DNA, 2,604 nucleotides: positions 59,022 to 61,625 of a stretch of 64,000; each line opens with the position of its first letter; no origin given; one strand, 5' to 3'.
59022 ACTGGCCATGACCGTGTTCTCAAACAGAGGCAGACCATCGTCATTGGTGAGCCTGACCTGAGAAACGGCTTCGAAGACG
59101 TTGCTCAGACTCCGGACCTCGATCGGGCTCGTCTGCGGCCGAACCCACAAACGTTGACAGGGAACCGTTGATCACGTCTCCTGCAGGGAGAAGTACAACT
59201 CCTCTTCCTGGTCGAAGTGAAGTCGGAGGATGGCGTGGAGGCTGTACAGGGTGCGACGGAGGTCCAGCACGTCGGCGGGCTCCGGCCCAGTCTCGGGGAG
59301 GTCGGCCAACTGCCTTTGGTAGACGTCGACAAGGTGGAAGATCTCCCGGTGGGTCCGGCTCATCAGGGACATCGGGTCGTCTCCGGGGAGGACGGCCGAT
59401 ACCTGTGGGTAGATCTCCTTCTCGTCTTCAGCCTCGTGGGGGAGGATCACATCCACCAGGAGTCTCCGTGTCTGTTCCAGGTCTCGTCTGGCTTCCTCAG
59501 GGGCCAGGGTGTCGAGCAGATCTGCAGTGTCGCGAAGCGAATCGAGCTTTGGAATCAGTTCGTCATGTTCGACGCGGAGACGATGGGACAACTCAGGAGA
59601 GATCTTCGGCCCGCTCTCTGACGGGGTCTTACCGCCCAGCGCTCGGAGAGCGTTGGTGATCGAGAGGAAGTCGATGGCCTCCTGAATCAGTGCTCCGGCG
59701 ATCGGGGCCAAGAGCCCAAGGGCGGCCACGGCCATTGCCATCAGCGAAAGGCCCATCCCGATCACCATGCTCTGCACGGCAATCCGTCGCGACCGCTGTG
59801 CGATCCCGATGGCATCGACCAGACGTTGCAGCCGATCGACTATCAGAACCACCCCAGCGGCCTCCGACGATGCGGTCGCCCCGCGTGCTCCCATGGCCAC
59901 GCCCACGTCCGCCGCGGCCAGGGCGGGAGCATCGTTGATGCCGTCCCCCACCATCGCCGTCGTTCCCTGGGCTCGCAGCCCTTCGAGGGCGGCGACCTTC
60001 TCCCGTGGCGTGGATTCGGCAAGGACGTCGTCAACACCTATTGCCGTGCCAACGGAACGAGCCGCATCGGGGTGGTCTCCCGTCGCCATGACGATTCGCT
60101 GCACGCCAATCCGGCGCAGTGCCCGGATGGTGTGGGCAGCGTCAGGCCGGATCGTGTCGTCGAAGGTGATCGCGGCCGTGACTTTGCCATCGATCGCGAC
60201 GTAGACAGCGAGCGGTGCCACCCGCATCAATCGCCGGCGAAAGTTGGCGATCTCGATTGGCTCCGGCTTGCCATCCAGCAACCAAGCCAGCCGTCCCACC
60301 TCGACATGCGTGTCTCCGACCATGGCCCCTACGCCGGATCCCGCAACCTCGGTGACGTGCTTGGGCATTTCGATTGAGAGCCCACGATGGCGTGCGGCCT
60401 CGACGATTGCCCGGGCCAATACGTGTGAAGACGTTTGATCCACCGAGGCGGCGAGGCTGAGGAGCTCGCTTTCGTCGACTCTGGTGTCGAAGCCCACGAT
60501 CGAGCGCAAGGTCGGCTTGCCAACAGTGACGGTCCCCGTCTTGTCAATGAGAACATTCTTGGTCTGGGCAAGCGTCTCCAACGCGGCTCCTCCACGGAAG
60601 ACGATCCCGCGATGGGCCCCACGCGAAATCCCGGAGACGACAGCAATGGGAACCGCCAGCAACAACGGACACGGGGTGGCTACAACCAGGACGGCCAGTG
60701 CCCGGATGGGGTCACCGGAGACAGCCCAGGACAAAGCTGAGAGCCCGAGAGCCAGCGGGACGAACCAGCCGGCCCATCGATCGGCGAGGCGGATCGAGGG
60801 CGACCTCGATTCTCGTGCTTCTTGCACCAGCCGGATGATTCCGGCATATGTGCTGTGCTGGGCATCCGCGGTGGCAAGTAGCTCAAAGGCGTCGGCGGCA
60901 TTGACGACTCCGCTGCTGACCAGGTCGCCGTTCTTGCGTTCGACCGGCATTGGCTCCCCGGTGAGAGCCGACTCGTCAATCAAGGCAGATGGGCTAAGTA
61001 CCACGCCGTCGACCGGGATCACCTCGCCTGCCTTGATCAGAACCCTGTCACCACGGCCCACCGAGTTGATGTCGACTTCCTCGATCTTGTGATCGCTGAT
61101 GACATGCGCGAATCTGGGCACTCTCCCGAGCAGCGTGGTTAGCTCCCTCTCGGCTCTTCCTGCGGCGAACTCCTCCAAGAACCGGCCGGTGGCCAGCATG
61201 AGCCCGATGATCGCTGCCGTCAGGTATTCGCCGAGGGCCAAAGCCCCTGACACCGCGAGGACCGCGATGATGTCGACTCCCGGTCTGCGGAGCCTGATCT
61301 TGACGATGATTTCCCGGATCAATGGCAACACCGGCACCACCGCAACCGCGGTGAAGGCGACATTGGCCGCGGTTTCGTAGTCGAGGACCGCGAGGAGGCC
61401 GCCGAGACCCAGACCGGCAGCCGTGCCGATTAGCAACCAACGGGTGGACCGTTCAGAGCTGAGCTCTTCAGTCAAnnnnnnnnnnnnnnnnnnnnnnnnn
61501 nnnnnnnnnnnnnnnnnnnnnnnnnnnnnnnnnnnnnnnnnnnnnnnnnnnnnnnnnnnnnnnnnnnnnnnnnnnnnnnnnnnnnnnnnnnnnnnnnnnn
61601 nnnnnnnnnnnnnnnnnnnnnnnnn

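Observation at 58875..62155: SRPBCC - P1B-5-type ATPase(hemerythrin) - Gmad2 three-gene unit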

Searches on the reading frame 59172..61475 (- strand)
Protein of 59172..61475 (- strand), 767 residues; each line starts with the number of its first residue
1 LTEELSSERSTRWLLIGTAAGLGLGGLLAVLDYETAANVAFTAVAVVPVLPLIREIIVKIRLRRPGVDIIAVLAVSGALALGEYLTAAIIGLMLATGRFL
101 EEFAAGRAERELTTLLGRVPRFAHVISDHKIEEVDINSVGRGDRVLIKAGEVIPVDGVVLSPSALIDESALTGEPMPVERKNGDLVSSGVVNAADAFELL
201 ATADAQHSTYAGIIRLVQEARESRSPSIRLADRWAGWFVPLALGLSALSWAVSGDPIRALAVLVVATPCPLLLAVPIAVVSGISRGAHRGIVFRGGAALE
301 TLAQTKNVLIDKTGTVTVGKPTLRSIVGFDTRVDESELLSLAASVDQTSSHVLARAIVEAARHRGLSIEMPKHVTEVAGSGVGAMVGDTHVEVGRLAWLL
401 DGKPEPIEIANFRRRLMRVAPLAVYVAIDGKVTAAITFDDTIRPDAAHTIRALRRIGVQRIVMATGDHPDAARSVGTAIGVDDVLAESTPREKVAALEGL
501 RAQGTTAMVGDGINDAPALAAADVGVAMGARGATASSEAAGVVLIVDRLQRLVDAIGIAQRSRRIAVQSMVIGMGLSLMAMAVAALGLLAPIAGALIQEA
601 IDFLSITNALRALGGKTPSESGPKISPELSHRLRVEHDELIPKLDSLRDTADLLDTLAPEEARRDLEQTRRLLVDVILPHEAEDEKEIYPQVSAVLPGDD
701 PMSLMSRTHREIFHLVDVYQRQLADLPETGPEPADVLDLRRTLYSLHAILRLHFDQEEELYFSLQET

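Call 4: search_protein_families(library=pfam, proteins=[window:59172-61475:-], max_evalue=0.01)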
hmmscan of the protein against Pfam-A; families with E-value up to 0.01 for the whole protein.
window:59172-61475:- (767 aa): 3 families
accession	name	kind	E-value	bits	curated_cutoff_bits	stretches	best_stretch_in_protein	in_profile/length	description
PF00122.25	E1-E2_ATPase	-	1e-44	152.7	28.1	1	120-289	4-181/181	E1-E2 ATPase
PF00702.32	Hydrolase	-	3.7e-26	93.2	26.4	1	306-523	2-191/191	haloacid dehalogenase-like hydrolase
PF01814.28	Hemerythrin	-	4.8e-10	40.4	25.3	1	630-763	3-125/127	Hemerythrin HHE cation binding domain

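Call 6: search_protein_families(library=ncbifam, proteins=[window:59172-61475:-], max_evalue=0.1)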
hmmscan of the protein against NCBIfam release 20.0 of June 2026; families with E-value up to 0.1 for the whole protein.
window:59172-61475:- (767 aa): 23 families
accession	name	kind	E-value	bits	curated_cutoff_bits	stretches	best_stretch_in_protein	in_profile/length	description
TIGR01525.1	ATPase-IB_hvy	subfamily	6e-156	520.6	346.25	1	67-611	1-559/560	heavy metal translocating P-type ATPase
TIGR01512.1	ATPase-IB2_Cd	subfamily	2e-140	468.8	313.5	2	67-368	1-290/494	cadmium family heavy metal-translocating P-type ATPase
NF008262.1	PRK11033.1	equivalog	3.6e-101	339.8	1005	1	28-613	139-728/731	zinc/cadmium/mercury/lead-transporting ATPase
TIGR01511.1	ATPase-IB1_Cu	subfamily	1.3e-99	334.5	397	1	60-593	13-515/542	copper-translocating P-type ATPase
NF033775.1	P_type_ZntA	exception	7.4e-92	308.8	1240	1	35-613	150-729/732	Zn(II)/Cd(II)/Pb(II) translocating P-type ATPase ZntA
NF007952.0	PRK10671.1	equivalog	9.6e-81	272.1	1316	1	86-600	293-811/838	copper-exporting P-type ATPase CopA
TIGR01494.1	ATPase_P-type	subfamily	5.5e-61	206.5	62.3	2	92-339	4-249/478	HAD-IC family P-type ATPase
TIGR01497.1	kdpB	equivalog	7.1e-45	153.3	527.9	1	92-559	75-563/675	potassium-transporting ATPase subunit KdpB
NF010609.0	PRK14010.1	equivalog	5.6e-34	117.4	1323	1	92-558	74-557/673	K(+)-transporting ATPase subunit B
TIGR01647.1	ATPase-IIIA_H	equivalog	1.6e-32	112.5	615.5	3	88-359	59-341/755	plasma-membrane proton-efflux P-type ATPase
TIGR01517.1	ATPase-IIB_Ca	equivalog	2.1e-27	95.7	507.05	3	484-556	607-679/882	calcium-translocating P-type ATPase, PMCA-type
TIGR01522.1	ATPase-IIA2_Ca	equivalog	2.2e-25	88.6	798.3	2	484-557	567-641/854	calcium-transporting P-type ATPase, PMR1-type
TIGR01523.1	ATPase-IID_K-Na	equivalog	3.6e-24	84.5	645.05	3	484-562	671-750/997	potassium/sodium efflux P-type ATPase, fungal-type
TIGR01106.1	ATPase-IIC_X-K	subfamily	1.1e-21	76.5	946.1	3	484-554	663-734/997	Na,H/K antiporter P-type ATPase subunit alpha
NF011702.0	PRK15122.1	subfamily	1.2e-20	73.2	975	2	484-551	621-688/907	magnesium-translocating P-type ATPase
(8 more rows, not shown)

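Call 12: find_homologous_proteins(query=window:59172-61475:-, max_evalue=1e-10)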
Query window:59172-61475:- (767 aa): 7897 proteins with E <= 1e-10 among 8000 candidates; the best 120 are listed.
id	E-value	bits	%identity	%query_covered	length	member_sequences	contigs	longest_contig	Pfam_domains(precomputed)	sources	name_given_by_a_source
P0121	0.0e+0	1545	95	99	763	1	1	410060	PF01814.29,PF00702.33,PF00122.26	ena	-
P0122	0.0e+0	1483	92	99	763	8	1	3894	PF01814.29,PF00702.33,PF00122.26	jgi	jgi:heavy metal translocating P-type ATPase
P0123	0.0e+0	1409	87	99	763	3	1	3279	PF01814.29,PF00702.33,PF00122.26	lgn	-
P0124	0.0e+0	1244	78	99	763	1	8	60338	PF01814.29,PF00702.33,PF00122.26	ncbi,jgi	-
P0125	0.0e+0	1215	76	99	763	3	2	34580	PF01814.29,PF00702.33,PF00122.26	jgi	jgi:heavy metal translocating P-type ATPase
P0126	0.0e+0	1209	77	98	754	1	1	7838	PF01814.29,PF00702.33,PF00122.26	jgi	jgi:heavy metal translocating P-type ATPase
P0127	0.0e+0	1206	77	98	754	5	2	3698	PF01814.29,PF00702.33,PF00122.26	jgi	jgi:heavy metal translocating P-type ATPase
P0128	0.0e+0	1203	75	99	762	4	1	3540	PF01814.29,PF00702.33,PF00122.26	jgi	jgi:heavy metal translocating P-type ATPase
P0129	0.0e+0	1200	74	99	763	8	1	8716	PF01814.29,PF00702.33,PF00122.26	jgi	jgi:heavy metal translocating P-type ATPase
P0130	0.0e+0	1197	90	82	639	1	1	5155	PF01814.29,PF00702.33,PF00122.26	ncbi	ncbi:MAG: heavy metal translocating P-type ATPase [Acidimicrobiia bacterium]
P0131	0.0e+0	1194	76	98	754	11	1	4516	PF01814.29,PF00702.33,PF00122.26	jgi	jgi:heavy metal translocating P-type ATPase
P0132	0.0e+0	1191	76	98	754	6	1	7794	PF01814.29,PF00702.33,PF00122.26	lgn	-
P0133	0.0e+0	1175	74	98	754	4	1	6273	PF01814.29,PF00702.33,PF00122.26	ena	-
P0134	0.0e+0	1171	72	99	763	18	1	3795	PF01814.29,PF00702.33,PF00122.26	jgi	jgi:heavy metal translocating P-type ATPase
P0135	0.0e+0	1169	74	98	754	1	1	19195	PF01814.29,PF00702.33,PF00122.26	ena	-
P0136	0.0e+0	1169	74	98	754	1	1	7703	PF01814.29,PF00702.33,PF00122.26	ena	-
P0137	0.0e+0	1169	73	99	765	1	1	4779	PF01814.29,PF00702.33,PF00122.26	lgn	-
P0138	0.0e+0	1166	71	99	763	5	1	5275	PF01814.29,PF00702.33,PF00122.26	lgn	-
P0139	0.0e+0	1166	74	98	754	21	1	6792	PF01814.29,PF00702.33,PF00122.26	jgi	-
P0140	0.0e+0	1166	74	98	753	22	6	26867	PF01814.29,PF00702.33,PF00122.26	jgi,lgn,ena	jgi:heavy metal translocating P-type ATPase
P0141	0.0e+0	1163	72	99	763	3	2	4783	PF01814.29,PF00702.33,PF00122.26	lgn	-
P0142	0.0e+0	1163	74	98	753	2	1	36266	PF01814.29,PF00702.33,PF00122.26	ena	-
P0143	0.0e+0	1152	72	99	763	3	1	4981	PF01814.29,PF00702.33,PF00122.26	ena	-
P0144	0.0e+0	1139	71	98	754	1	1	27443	PF01814.29,PF00702.33,PF00122.26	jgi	jgi:heavy metal translocating P-type ATPase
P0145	0.0e+0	1139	73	97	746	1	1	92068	PF01814.29,PF00702.33,PF00122.26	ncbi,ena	-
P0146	0.0e+0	1136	71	99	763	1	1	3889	PF01814.29,PF00702.33,PF00122.26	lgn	-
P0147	0.0e+0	1131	71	99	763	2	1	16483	PF01814.29,PF00702.33,PF00122.26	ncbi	ncbi:MAG: heavy metal translocating P-type ATPase [Acidimicrobiia bacterium]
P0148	0.0e+0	1130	69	99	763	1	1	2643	PF01814.29,PF00702.33,PF00122.26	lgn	-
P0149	0.0e+0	1130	71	99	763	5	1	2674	PF01814.29,PF00702.33,PF00122.26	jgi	jgi:heavy metal translocating P-type ATPase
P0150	0.0e+0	1128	70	99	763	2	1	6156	PF01814.29,PF00702.33,PF00122.26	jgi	jgi:heavy metal translocating P-type ATPase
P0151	0.0e+0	1127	70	99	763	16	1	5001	PF01814.29,PF00702.33,PF00122.26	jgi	jgi:heavy metal translocating P-type ATPase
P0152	0.0e+0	1122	70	98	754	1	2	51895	PF01814.29,PF00702.33,PF00122.26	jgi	jgi:heavy metal translocating P-type ATPase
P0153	0.0e+0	1122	71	99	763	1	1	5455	PF01814.29,PF00702.33,PF00122.26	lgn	-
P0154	0.0e+0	1121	76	89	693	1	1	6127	PF01814.29,PF00702.33,PF00122.26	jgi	jgi:heavy metal translocating P-type ATPase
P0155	0.0e+0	1114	69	98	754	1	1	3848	PF01814.29,PF00702.33,PF00122.26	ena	-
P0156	0.0e+0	1110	67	99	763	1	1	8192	PF01814.29,PF00702.33,PF00122.26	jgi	jgi:heavy metal translocating P-type ATPase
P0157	0.0e+0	1108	69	99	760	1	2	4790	PF01814.29,PF00702.33,PF00122.26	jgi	jgi:heavy metal translocating P-type ATPase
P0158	0.0e+0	1108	70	93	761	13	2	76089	PF01814.29,PF00702.33,PF00122.26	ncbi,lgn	ncbi:MAG: heavy metal translocating P-type ATPase [Actinomycetota bacterium]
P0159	0.0e+0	1107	68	99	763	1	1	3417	PF01814.29,PF00702.33,PF00122.26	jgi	jgi:heavy metal translocating P-type ATPase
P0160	0.0e+0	1105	69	99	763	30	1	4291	PF01814.29,PF00702.33,PF00122.26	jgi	jgi:heavy metal translocating P-type ATPase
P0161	0.0e+0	1104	68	100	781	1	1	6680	PF01814.29,PF00702.33,PF00122.26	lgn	-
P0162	0.0e+0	1103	69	99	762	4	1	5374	PF01814.29,PF00702.33,PF00122.26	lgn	-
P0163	0.0e+0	1102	68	99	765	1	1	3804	PF01814.29,PF00702.33,PF00122.26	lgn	-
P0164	0.0e+0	1102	68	99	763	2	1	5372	PF01814.29,PF00702.33,PF00122.26,PF12710.14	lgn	-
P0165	0.0e+0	1102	67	100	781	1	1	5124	PF01814.29,PF00702.33,PF00122.26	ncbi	ncbi:MAG TPA: heavy metal translocating P-type ATPase [Acidimicrobiia bacterium]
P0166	0.0e+0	1100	68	100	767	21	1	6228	PF01814.29,PF00702.33,PF00122.26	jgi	jgi:heavy metal translocating P-type ATPase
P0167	0.0e+0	1099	70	93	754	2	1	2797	PF01814.29,PF00702.33,PF00122.26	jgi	-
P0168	0.0e+0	1098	67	99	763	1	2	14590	PF01814.29,PF00702.33,PF00122.26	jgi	jgi:heavy metal translocating P-type ATPase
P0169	0.0e+0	1098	68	99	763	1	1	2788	PF01814.29,PF00702.33,PF00122.26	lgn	-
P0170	0.0e+0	1097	68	99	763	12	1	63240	PF01814.29,PF00702.33,PF00122.26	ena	-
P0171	0.0e+0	1097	70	93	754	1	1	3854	PF01814.29,PF00702.33,PF00122.26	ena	-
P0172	0.0e+0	1096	68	99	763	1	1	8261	PF01814.29,PF00702.33,PF00122.26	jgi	jgi:heavy metal translocating P-type ATPase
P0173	0.0e+0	1096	68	99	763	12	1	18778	PF01814.29,PF00702.33,PF00122.26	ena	-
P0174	0.0e+0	1096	69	95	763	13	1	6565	PF01814.29,PF00702.33,PF00122.26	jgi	jgi:heavy metal translocating P-type ATPase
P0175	0.0e+0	1095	67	99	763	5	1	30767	PF01814.29,PF00702.33,PF00122.26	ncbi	-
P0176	0.0e+0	1095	67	99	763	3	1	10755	PF01814.29,PF00702.33,PF00122.26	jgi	jgi:heavy metal translocating P-type ATPase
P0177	0.0e+0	1093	67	98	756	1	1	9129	PF01814.29,PF00702.33,PF00122.26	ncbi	-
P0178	0.0e+0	1092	67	99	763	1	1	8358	PF01814.29,PF00702.33,PF00122.26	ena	-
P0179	0.0e+0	1091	67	99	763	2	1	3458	PF01814.29,PF00702.33,PF00122.26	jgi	jgi:heavy metal translocating P-type ATPase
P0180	0.0e+0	1091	68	98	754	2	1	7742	PF01814.29,PF00702.33,PF00122.26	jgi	jgi:heavy metal translocating P-type ATPase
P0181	0.0e+0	1091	68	98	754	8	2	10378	PF01814.29,PF00702.33,PF00122.26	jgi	jgi:heavy metal translocating P-type ATPase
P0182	0.0e+0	1091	68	98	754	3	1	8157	PF01814.29,PF00702.33,PF00122.26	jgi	jgi:heavy metal translocating P-type ATPase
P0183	0.0e+0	1091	70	97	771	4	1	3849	PF01814.29,PF00702.33,PF00122.26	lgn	-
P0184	0.0e+0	1090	68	99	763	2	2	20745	PF01814.29,PF00702.33,PF00122.26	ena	-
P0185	0.0e+0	1090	68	98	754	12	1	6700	PF01814.29,PF00702.33,PF00122.26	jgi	jgi:heavy metal translocating P-type ATPase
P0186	0.0e+0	1090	68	99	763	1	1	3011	PF01814.29,PF00702.33,PF00122.26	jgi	jgi:heavy metal translocating P-type ATPase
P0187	0.0e+0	1090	68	99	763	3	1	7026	PF01814.29,PF00702.33,PF00122.26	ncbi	ncbi:MAG: heavy metal translocating P-type ATPase [Acidimicrobiia bacterium]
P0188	0.0e+0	1090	67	99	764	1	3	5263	PF01814.29,PF00702.33,PF00122.26,PF12710.14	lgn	-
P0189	0.0e+0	1089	67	99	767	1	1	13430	PF01814.29,PF00702.33,PF00122.26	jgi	jgi:heavy metal translocating P-type ATPase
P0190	0.0e+0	1089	67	98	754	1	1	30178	PF01814.29,PF00702.33,PF00122.26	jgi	jgi:heavy metal translocating P-type ATPase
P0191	0.0e+0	1089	67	99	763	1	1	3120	PF01814.29,PF00702.33,PF00122.26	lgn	-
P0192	0.0e+0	1089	69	99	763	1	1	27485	PF01814.29,PF00702.33,PF00122.26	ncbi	ncbi:MAG TPA: heavy metal translocating P-type ATPase [Acidimicrobiia bacterium]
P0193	0.0e+0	1088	69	96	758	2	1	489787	PF01814.29,PF00702.33,PF00122.26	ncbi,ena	-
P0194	0.0e+0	1087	67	99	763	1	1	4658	PF01814.29,PF00702.33,PF00122.26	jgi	jgi:heavy metal translocating P-type ATPase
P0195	0.0e+0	1086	68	98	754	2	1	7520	PF01814.29,PF00702.33,PF00122.26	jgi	jgi:heavy metal translocating P-type ATPase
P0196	0.0e+0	1085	68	99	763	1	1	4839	PF01814.29,PF00702.33,PF00122.26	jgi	jgi:heavy metal translocating P-type ATPase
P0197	0.0e+0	1085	67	98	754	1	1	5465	PF01814.29,PF00702.33,PF00122.26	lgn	-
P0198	0.0e+0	1085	68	99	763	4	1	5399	PF01814.29,PF00702.33,PF00122.26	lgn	-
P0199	0.0e+0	1084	67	99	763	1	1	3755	PF01814.29,PF00702.33,PF00122.26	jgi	jgi:heavy metal translocating P-type ATPase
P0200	0.0e+0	1084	67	98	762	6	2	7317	PF01814.29,PF00702.33,PF00122.26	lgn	-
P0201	0.0e+0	1084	67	99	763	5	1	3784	PF01814.29,PF00702.33,PF00122.26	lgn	-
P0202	0.0e+0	1083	68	98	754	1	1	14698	PF01814.29,PF00702.33,PF00122.26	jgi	jgi:heavy metal translocating P-type ATPase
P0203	0.0e+0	1083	67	98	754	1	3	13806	PF01814.29,PF00702.33,PF00122.26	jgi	jgi:heavy metal translocating P-type ATPase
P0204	0.0e+0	1082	68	98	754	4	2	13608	PF01814.29,PF00702.33,PF00122.26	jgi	jgi:heavy metal translocating P-type ATPase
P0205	0.0e+0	1082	67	98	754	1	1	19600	PF01814.29,PF00702.33,PF00122.26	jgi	jgi:heavy metal translocating P-type ATPase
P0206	0.0e+0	1082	67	99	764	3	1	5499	PF01814.29,PF00702.33,PF00122.26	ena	-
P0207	0.0e+0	1082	67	98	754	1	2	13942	PF01814.29,PF00702.33,PF00122.26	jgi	jgi:heavy metal translocating P-type ATPase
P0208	0.0e+0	1082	67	99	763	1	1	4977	PF01814.29,PF00702.33,PF00122.26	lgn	-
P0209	0.0e+0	1082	67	99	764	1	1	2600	PF01814.29,PF00702.33,PF00122.26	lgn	-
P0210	0.0e+0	1081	67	98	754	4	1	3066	PF01814.29,PF00702.33,PF00122.26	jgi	-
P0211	0.0e+0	1081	66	100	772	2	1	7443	PF01814.29,PF00702.33,PF00122.26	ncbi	-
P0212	0.0e+0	1081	69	98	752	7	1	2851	PF01814.29,PF00702.33,PF00122.26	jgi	-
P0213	0.0e+0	1080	68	98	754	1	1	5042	PF01814.29,PF00702.33,PF00122.26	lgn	-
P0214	0.0e+0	1080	68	99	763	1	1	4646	PF01814.29,PF00702.33,PF00122.26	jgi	jgi:heavy metal translocating P-type ATPase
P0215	0.0e+0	1080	67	100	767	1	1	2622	PF01814.29,PF00702.33,PF00122.26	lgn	-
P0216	0.0e+0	1079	67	99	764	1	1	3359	PF01814.29,PF00702.33,PF00122.26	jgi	-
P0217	0.0e+0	1079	68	99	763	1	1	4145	PF01814.29,PF00702.33,PF00122.26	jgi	jgi:heavy metal translocating P-type ATPase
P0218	0.0e+0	1079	67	98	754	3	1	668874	PF01814.29,PF00702.33,PF00122.26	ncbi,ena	-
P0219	0.0e+0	1079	66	99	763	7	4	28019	PF01814.29,PF00702.33,PF00122.26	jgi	jgi:heavy metal translocating P-type ATPase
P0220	0.0e+0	1078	67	99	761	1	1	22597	PF01814.29,PF00702.33,PF00122.26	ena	-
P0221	0.0e+0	1077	67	98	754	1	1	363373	PF01814.29,PF00702.33,PF00122.26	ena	-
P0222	0.0e+0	1077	67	98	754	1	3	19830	PF01814.29,PF00702.33,PF00122.26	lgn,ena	-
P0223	0.0e+0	1077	67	99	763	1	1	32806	PF01814.29,PF00702.33,PF00122.26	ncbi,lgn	-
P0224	0.0e+0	1077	67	99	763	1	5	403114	PF01814.29,PF00702.33,PF00122.26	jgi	jgi:heavy metal translocating P-type ATPase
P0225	0.0e+0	1077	67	100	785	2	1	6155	PF01814.29,PF00702.33,PF00122.26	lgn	-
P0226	0.0e+0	1077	69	95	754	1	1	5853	PF01814.29,PF00702.33,PF00122.26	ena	-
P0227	0.0e+0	1076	67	99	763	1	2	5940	PF01814.29,PF00702.33,PF00122.26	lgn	-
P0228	0.0e+0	1075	67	99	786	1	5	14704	PF01814.29,PF00702.33,PF00122.26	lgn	-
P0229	0.0e+0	1075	66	100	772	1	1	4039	PF01814.29,PF00702.33,PF00122.26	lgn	-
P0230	0.0e+0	1075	69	93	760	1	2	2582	PF01814.29,PF00702.33,PF00122.26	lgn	-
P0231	0.0e+0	1074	65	99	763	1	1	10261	PF01814.29,PF00702.33,PF00122.26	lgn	-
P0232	0.0e+0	1074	68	99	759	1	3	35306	PF01814.29,PF00702.33,PF00122.26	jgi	jgi:heavy metal translocating P-type ATPase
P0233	0.0e+0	1074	68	97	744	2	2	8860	PF01814.29,PF00702.33,PF00122.26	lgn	-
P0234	0.0e+0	1073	67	98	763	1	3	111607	PF01814.29,PF00702.33,PF00122.26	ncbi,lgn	-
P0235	0.0e+0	1073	68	98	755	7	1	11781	PF01814.29,PF00702.33,PF00122.26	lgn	-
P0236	0.0e+0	1073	66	99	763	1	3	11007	PF01814.29,PF00702.33,PF00122.26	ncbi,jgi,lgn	ncbi:MAG: heavy metal translocating P-type ATPase [Acidimicrobiia bacterium]|jgi:heavy metal translo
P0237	0.0e+0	1073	67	97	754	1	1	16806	PF01814.29,PF00702.33,PF00122.26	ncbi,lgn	-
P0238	0.0e+0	1073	68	98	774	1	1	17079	PF01814.29,PF00702.33,PF00122.26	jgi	jgi:heavy metal translocating P-type ATPase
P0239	0.0e+0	1071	66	99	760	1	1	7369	PF01814.29,PF00702.33,PF00122.26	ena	-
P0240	0.0e+0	1070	69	93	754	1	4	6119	PF01814.29,PF00702.33,PF00122.26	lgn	-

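Call 51: search_dna_similar(query=window:59172-61475:-, collection=plasmids, mode=protein, max_rows=25, max_evalue=1e-30)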
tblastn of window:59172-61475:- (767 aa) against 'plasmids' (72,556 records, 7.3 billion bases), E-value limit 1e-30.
The search stops at 5000 records and this limit was reached: more records match than are counted here, and every count below describes the 5000 best-scoring records only.
Records with a match: at least 5000; places in all: 7443; records where one place covers at least 80% of the query: 80.
Best place of each record, by identity: <60% 5000.
By first word of the organism name: Klebsiella 2025; Escherichia 270; Staphylococcus 197; Rhizobium 194; Enterobacter 169; Enterococcus 143; Salmonella 127; Acinetobacter 116; Sinorhizobium 115; Pseudosulfitobacter 66; and 336 more.
By predicted mobility (MOB-suite, as given by PLSDB): conjugative 2105; non-mobilizable 1963; mobilizable 932.
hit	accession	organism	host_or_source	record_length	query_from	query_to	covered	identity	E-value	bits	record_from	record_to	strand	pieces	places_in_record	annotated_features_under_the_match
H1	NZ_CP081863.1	Cellulomonas sp. C5510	-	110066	60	767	92%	51.0%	3e-150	493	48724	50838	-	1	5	heavy metal translocating P-type ATPase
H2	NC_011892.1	Methylobacterium nodulans ORS 2060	-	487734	63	767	92%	50.8%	5e-151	495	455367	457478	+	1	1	heavy metal translocating P-type ATPase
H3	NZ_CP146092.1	Ralstonia sp. RRA.1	-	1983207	63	764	92%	50.0%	2e-134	508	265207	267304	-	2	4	none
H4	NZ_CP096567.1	Rhodococcus qingshengii JCM 15477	sandy loam,soil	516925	50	767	94%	48.8%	2e-125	421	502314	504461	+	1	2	heavy metal translocating P-type ATPase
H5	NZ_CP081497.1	Streptomyces sp. BHT-5-2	whole organism,plant soil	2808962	60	765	92%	49.4%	2e-134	447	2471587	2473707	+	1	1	none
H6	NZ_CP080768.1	Cupriavidus pinatubonensis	genomic assembly,soil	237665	57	764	92%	49.2%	5e-146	481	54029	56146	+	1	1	heavy metal translocating P-type ATPase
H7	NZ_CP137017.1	Sinorhizobium fredii GR64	Phaseolus vulgaris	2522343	52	766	93%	48.7%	4e-148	487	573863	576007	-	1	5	record has no annotation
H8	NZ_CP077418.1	Rhodococcus qingshengii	pure culture,oil-contaminated water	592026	50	766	93%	48.5%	4e-133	443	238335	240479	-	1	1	heavy metal translocating P-type ATPase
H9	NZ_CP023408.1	Streptomyces fungicidicus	Pig,cell culture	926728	50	764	93%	48.6%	4e-144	475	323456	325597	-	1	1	heavy metal translocating P-type ATPase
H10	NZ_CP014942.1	Rhodococcus sp. BH4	cell culture,sludge of membrane ...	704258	50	766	93%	48.4%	1e-132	442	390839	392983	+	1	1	heavy metal translocating P-type ATPase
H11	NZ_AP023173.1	Rhodococcus qingshengii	-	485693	50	766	93%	48.3%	9e-133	442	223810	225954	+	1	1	heavy metal translocating P-type ATPase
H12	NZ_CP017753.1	Cupriavidus sp. USMAHM13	cell culture,Paddy field, Sungai Manik, ...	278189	57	764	92%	48.8%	4e-146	481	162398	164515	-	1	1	heavy metal translocating P-type ATPase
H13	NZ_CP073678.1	Cupriavidus sp. KK10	Isolate,A bacterial consortium from ...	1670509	52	766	93%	48.2%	8e-147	483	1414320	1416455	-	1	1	none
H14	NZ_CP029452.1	Sinorhizobium fredii CCBAU 25509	Glycine soja,cell culture,plant root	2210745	52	766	93%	48.1%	3e-146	481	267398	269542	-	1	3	record has no annotation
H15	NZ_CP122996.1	Mycolicibacterium aubagnense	wall sediment of Poderosa mine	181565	59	767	92%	48.5%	5e-135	449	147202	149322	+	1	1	heavy metal translocating P-type ATPase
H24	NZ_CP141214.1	Sinorhizobium meliloti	alfalfa,Isolate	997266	52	766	93%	47.7%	4e-146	481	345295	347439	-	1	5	heavy metal translocating P-type ATPase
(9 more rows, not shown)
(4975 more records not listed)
